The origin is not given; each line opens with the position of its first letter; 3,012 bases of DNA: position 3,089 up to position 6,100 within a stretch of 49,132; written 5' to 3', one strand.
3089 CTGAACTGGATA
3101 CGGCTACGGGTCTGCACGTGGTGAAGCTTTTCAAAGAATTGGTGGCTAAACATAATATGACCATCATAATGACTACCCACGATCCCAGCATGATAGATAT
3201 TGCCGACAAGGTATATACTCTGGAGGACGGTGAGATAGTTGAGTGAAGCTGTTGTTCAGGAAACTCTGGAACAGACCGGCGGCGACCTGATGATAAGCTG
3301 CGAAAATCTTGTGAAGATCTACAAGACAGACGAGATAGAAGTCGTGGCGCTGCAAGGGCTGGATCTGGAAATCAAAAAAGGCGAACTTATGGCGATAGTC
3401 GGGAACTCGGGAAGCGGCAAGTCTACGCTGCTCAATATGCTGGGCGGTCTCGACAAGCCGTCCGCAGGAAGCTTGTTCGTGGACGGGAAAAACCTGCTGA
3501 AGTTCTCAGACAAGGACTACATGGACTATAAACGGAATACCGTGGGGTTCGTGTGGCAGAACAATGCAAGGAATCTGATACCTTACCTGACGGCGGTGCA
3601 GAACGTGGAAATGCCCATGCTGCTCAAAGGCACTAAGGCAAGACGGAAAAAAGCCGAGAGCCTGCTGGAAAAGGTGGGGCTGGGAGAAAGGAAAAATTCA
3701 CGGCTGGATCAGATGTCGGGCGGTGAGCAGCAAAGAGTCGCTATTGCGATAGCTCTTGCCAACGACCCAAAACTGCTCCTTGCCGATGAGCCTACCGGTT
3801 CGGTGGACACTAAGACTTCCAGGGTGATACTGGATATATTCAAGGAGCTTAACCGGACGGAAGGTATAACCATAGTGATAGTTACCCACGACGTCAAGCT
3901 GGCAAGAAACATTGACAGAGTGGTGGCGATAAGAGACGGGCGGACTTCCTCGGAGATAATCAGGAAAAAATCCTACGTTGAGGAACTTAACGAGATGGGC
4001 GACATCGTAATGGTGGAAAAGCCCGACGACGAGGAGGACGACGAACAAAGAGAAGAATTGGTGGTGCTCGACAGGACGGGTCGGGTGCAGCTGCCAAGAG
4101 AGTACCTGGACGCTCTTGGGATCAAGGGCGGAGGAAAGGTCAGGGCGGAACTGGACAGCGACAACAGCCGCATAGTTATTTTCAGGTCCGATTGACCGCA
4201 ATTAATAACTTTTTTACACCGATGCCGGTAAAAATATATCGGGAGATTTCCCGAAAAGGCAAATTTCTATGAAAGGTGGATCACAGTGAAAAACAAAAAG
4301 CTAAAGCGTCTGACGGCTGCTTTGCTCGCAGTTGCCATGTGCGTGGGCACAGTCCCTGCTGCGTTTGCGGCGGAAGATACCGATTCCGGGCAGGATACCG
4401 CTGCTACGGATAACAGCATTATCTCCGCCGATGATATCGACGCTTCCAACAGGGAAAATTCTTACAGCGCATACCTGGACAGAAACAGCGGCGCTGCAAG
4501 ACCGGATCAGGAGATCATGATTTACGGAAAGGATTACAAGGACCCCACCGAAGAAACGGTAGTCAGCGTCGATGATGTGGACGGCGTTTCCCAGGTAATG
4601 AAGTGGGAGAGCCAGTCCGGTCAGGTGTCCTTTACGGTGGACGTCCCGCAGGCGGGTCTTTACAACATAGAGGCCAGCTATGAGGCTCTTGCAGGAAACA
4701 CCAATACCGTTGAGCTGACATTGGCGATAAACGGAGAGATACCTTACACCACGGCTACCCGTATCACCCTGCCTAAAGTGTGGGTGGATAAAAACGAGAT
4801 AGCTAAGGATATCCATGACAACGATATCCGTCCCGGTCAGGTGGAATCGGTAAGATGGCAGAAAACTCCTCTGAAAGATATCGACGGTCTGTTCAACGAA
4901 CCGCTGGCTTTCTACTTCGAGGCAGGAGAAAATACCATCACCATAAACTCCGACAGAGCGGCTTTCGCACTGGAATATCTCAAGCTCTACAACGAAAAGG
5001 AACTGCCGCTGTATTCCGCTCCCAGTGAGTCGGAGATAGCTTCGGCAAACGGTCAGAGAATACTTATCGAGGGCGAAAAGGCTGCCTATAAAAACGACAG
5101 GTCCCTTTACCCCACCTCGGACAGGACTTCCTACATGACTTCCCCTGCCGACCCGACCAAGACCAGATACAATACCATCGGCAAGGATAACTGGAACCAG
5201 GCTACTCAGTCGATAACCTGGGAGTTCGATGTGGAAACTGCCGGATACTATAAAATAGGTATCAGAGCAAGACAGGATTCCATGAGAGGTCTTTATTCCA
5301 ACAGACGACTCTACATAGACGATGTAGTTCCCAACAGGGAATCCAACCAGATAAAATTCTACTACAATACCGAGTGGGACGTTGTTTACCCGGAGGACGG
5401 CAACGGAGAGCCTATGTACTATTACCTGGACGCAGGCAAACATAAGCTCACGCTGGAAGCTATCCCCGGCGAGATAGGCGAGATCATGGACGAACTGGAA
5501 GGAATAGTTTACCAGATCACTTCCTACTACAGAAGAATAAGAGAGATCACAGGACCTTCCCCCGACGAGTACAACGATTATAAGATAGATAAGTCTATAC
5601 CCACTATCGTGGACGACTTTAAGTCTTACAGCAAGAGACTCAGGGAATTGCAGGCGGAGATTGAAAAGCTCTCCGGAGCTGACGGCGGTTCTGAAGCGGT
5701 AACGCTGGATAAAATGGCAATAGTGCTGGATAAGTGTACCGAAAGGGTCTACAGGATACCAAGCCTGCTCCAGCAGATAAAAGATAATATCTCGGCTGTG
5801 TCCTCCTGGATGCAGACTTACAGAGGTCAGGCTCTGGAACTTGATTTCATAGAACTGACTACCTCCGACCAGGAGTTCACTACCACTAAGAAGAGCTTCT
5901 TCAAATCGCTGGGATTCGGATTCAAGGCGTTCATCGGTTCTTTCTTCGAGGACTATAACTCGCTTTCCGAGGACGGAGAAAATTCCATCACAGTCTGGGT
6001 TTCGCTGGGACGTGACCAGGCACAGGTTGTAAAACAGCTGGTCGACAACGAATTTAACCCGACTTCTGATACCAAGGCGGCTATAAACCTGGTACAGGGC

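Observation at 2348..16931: Twelve-gene single-promoter ABC locus built from mismatched parts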

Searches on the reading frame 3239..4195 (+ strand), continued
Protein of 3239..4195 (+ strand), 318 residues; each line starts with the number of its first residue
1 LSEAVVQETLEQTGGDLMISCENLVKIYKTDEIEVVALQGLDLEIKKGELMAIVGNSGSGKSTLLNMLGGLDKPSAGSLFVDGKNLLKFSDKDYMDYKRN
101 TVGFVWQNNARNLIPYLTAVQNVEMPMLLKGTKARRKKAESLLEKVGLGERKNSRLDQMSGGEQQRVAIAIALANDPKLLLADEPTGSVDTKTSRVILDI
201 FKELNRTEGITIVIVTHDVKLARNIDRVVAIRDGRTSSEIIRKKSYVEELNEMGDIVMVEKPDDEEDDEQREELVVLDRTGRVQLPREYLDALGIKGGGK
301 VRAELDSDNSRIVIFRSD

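Call 33: find_encoding_contigs(protein=P0051, flank=10000, max_places=1)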
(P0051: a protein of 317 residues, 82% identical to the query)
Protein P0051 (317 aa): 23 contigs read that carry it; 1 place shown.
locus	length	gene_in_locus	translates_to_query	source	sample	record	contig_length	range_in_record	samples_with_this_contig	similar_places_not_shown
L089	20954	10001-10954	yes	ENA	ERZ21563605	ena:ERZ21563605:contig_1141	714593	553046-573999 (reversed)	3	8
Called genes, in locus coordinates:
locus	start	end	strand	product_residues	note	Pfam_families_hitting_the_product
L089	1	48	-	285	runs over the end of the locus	PF00849:PseudoU_synth_2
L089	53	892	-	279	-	PF06161:DUF975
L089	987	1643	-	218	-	PF00300:His_Phos_1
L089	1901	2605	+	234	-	PF13560:HTH_31, PF01381:HTH_3, PF12844:HTH_19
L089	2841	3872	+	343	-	PF02424:ApbE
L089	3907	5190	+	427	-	PF13375:RnfC_N, PF01512:Complex1_51K, PF10531:SLBB (weak), PF13187:Fer4_9 (weak), PF14697:Fer4_21 (faint), PF12838:Fer4_7, PF13183:Fer4_8 (weak), PF13237:Fer4_10 (weak), +2 more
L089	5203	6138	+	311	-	PF03116:NQR2_RnfD_RnfE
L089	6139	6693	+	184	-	PF04205:FMN_bind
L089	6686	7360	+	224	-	PF02508:Rnf-Nqr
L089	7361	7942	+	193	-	PF02508:Rnf-Nqr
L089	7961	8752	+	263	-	PF04060:FeS, PF14697:Fer4_21 (weak), PF25160:LdpA_Fe-S-bd (weak), PF00037:Fer4, PF13187:Fer4_9 (weak), PF12838:Fer4_7, PF13187:Fer4_9 (weak), PF13237:Fer4_10 (weak), +5 more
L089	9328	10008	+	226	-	PF02463:SMC_N (faint), PF00005:ABC_tran, PF13175:AAA_15 (faint), PF13304:AAA_21 (faint)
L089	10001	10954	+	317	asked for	PF00005:ABC_tran, PF02463:SMC_N, PF13304:AAA_21 (weak)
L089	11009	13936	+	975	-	PF16990:CBM_35 (faint), PF25275:Golvesin_C (faint), PF01547:SBP_bac_1, PF13416:SBP_bac_8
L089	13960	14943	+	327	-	-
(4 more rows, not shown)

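Call 42: find_encoding_contigs(protein=P0129, flank=10000, max_places=3)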
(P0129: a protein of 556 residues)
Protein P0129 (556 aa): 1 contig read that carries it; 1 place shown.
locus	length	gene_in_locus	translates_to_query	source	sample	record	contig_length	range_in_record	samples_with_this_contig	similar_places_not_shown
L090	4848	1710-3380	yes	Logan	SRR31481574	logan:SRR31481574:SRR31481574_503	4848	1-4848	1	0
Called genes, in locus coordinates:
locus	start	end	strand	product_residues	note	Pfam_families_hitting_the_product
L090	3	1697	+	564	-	?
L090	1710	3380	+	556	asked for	PF03193:RsgA_GTPase (faint), PF00005:ABC_tran, PF13175:AAA_15 (faint), PF13401:AAA_22 (faint), PF13481:AAA_25 (faint), PF13555:AAA_29 (faint), PF00005:ABC_tran, PF02463:SMC_N (weak), +1 more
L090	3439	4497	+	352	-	PF01522:Polysacc_deac_1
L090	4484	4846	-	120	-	?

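Call 43: search_protein_families(library=pfam, proteins=[L090:3-1697:+, L090:3439-4497:+], max_evalue=0.01)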
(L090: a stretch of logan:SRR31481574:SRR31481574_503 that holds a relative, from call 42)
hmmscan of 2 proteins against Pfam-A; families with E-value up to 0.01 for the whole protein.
L090:3-1697:+ (564 aa): 1 family
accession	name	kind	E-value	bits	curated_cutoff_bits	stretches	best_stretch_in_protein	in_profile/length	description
PF02687.27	FtsX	-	2.6e-11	44.1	25.5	1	432-555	3-120/120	FtsX-like permease C-terminal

L090:3439-4497:+ (352 aa): 2 families
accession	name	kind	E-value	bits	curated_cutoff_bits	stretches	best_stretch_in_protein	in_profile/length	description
PF01522.26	Polysacc_deac_1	-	1.3e-36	125.7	23.1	1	151-264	5-117/124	Polysaccharide deacetylase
PF04748.18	Polysacc_deac_2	-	0.00063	19.4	27.5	1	278-332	157-211/212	Divergent polysaccharide deacetylase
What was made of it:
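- One of them lies directly after an FtsX gene (calls 42, 43).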

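Call 84: predict_structure(alignment_id=A6)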
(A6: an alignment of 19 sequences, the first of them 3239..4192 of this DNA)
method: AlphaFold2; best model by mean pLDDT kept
length: 318 residues; sequences in the alignment: 19
mean_pLDDT: 66.5   pTM: 0.59
mean pLDDT of the five models: 66.5, 64.8, 60.9, 60.3, 48.6
residues with pLDDT >= 90: 5; 70-90: 191; 50-70: 38; < 50: 84
segments of 3 or more residues with pLDDT < 50: 1-13, 107-130, 234-277
pLDDT, mean of each block of 10 residues (from residue 1): 32 70 77 67 87 72 80 82 83 77 59 34 44 70 84 75 77 80 61 79 87 80 74 45 37 39 30 43 73 79 77 76
secondary structure, 60 per line:
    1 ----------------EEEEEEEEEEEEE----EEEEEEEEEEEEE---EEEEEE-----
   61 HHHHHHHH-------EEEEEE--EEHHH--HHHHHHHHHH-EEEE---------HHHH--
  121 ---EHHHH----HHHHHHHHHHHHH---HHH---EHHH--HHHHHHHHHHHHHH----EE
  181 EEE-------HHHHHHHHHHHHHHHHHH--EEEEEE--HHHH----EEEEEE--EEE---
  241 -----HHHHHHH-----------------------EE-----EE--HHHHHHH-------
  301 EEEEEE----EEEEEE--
elements in order: E17-29 E34-46 E50-55 H61-68 E76-81 H91-100 E102-105 H115-118 H125-128 H133-145 H161-174 E179-183 H191-208 E211-216 H219-222 E227-232 E235-237 H246-252 H287-293 E301-306 E311-316

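Call 86: fold_search(model_id=the predicted structure, library=pdb)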
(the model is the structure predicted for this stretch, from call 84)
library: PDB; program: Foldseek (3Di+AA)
matches with E <= 10: 1743; with E <= 0.001: 1271
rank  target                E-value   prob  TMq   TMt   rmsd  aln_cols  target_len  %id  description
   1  9rlj_D                3.8e-23  1.00  0.60  0.82   3.6       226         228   42  LolCDE with bound ATPgammaS (released 2026-01-21)
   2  7v8m_D                9.1e-23  1.00  0.60  0.80   3.7       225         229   41  LolCDE-apo in nanodiscs (released 2022-08-31)
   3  9gvk_D                2.3e-22  1.00  0.60  0.82   3.6       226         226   41  Cryo-EM structure of endogenous ATP-bound LolCDE with LolD-E171Q mutations in nanodiscs (released 2025-01-08)
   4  9ge8_B                3.9e-22  1.00  0.60  0.82   3.6       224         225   41  Structure of E. coli YbbAP-TesA with bound ATP analogue (released 2025-05-28)
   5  5lj9_B                4.4e-22  1.00  0.61  0.83   3.6       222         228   40  Structure of the E. coli MacB ABC domain (C2221) (released 2017-11-15)
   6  5lj9_A                5.2e-22  1.00  0.61  0.82   3.7       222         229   40  Structure of the E. coli MacB ABC domain (C2221) (released 2017-11-15)
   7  9ge7_B                5.9e-22  1.00  0.60  0.81   3.7       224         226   42  Structure of E. coli YbbAP with bound ATP analogue (released 2025-05-28)
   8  3tif_B                8.8e-22  1.00  0.59  0.79   3.6       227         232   42  Dimeric structure of a post-hydrolysis state of the ATP-binding cassette MJ0796 bound to ADP and Pi (released 2012-03-21)
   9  5lil_A                9.3e-22  1.00  0.59  0.32   8.8       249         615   34  Structure of Aggregatibacter actinomycetemcomitans MacB bound to ATPyS (P21) (released 2017-11-15)
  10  9rlc_D                9.9e-22  1.00  0.62  0.85   3.5       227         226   42  LolCDE complex with Lpp lipoprotein (released 2026-01-21)
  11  5lja                  1.1e-21  1.00  0.61  0.82   3.7       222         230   40  Structure of the E. coli MacB ABC domain (P6122) (released 2017-11-15)
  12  8g4c_B                1.1e-21  1.00  0.62  0.78   3.3       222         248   32  BceABS ATPgS high res TM (released 2023-06-21)
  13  5lj6                  1.4e-21  1.00  0.59  0.33  11.4       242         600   37  Structure of Aggregatibacter actinomycetemcomitans MacB bound to ATPyS (P6522) (released 2017-11-15)
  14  9rle_F                1.9e-21  1.00  0.61  0.84   3.5       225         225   42  LolCDE complex with Pal lipoprotein (released 2026-01-21)
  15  3tif_A                2.0e-21  1.00  0.59  0.80   3.6       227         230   42  Dimeric structure of a post-hydrolysis state of the ATP-binding cassette MJ0796 bound to ADP and Pi (released 2012-03-21)
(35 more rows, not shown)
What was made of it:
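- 3239..4195 (+): NBD2: 318-aa type VII ABC ATPase with a linker and a small C-terminal AbrB/SpoVT-like domain. The top 23 Foldseek hits of its AF2 model are all type VII ATPases at 28-44% identity (calls 84, 86).
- On Type VII (MacB/LolCDE/FtsEX/YknYZ) ABC system: The top 23 Foldseek hits are all type VII (call 86).
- NBD2's closest structures are all type VII ATPases (call 86). NBD2's structural neighbours are exclusively type VII (call 86).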

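Call 97: find_encoding_contigs(protein=P0081, flank=3000, max_places=2)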
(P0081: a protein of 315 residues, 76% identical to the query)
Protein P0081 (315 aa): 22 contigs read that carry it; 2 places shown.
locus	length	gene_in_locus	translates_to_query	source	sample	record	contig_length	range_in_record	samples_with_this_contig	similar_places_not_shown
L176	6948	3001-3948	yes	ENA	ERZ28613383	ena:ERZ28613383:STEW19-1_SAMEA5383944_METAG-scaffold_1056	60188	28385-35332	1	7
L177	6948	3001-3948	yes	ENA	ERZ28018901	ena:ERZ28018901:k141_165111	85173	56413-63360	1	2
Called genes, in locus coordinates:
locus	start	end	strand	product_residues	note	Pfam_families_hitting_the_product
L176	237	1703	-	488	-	PF00089:Trypsin, PF10459:Peptidase_S46 (faint), PF13365:Trypsin_2, PF00595:PDZ (weak), PF13180:PDZ_2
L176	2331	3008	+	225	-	PF02463:SMC_N (faint), PF00005:ABC_tran, PF13175:AAA_15 (faint), PF13304:AAA_21 (faint)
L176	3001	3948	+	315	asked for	PF02463:SMC_N (faint), PF00005:ABC_tran, PF13304:AAA_21 (faint)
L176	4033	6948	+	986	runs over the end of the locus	PF16990:CBM_35 (faint), PF25275:Golvesin_C (faint), PF01547:SBP_bac_1, PF13416:SBP_bac_8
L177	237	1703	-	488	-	PF00089:Trypsin, PF10459:Peptidase_S46 (faint), PF13365:Trypsin_2, PF00595:PDZ (weak), PF13180:PDZ_2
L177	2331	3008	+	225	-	PF02463:SMC_N (faint), PF00005:ABC_tran, PF13175:AAA_15 (faint), PF13304:AAA_21 (faint)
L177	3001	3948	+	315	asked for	PF02463:SMC_N (faint), PF00005:ABC_tran, PF13304:AAA_21 (faint)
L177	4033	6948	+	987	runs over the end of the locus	PF16990:CBM_35 (faint), PF25275:Golvesin_C (faint), PF01547:SBP_bac_1, PF13416:SBP_bac_8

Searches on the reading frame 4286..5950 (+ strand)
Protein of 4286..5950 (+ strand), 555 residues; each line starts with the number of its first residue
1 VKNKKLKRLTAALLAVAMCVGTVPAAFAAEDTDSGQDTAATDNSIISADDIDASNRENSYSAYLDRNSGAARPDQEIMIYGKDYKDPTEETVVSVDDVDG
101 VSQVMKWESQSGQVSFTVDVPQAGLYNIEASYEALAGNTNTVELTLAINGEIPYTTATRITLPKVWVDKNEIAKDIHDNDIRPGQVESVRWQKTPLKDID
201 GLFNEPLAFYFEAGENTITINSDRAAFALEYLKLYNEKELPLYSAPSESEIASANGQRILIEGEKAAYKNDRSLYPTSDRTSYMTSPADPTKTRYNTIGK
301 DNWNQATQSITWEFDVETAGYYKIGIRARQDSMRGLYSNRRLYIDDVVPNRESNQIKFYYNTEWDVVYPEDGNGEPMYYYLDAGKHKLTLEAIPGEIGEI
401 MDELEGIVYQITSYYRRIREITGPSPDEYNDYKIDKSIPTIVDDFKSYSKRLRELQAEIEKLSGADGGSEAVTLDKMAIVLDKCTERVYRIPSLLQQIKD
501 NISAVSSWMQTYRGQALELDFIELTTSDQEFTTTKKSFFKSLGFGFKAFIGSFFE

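Call 74: search_solved_structures(query=A5, max_evalue=1)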
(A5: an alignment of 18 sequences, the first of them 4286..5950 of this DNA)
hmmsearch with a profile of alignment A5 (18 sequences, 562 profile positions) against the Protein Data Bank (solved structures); distinct sequences matched with E-value up to 1: 18.
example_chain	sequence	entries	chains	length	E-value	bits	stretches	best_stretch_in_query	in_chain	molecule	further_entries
8a3k_UNK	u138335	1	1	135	1.6e-06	30.2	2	439-502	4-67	sc-apCC-4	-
8qad_A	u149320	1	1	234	0.00098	21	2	398-501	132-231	sc-apCC-6-LLIA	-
8qae_A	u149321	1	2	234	0.012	17.4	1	444-500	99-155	sc-apCC-6-SLLA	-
2vzp_A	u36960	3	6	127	0.018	16.8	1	98-149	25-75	EXO-BETA-D-GLUCOSAMINIDASE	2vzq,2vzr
9r1m_A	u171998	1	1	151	0.018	16.8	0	445-502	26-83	sc-apCC-4-LMF-1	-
9r1n_A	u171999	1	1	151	0.08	14.7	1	442-502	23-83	sc-apCC-4-DPH-2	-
9r1o_A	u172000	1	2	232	0.082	14.6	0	400-501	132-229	sc-apCC-6-DPH-NR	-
9r1k_A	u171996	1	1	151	0.088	14.5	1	442-504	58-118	sc-apCC-4-A7F-1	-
9r1j_A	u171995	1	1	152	0.15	13.7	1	443-507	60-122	sc-apCC-4-NR-1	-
2w47_A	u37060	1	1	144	0.22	13.2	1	104-180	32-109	LIPOLYTIC ENZYME, G-D-S-L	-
2w1w_A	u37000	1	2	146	0.23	13.1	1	104-180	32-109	LIPOLYTIC ENZYME, G-D-S-L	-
2vzu_A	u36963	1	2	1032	0.28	12.9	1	96-148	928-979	EXO-BETA-D-GLUCOSAMINIDASE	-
2vzo_A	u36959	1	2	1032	0.28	12.9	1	96-148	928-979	EXO-BETA-D-GLUCOSAMINIDASE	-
2vzs_A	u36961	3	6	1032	0.28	12.9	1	96-148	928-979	EXO-BETA-D-GLUCOSAMINIDASE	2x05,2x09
2vzt_A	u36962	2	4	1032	0.28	12.9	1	96-148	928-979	EXO-BETA-D-GLUCOSAMINIDASE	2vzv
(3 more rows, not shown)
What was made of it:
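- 4286..7222 (+): 978-aa secreted binding protein: two CBM35/CBM6-like modules, a helical bundle (about residues 400-550), then a CUT1-type SBP domain (about 560-978). A profile of the N-terminal half gives weak CBM35/CBM6 hits and helical-bundle hits (call 74).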
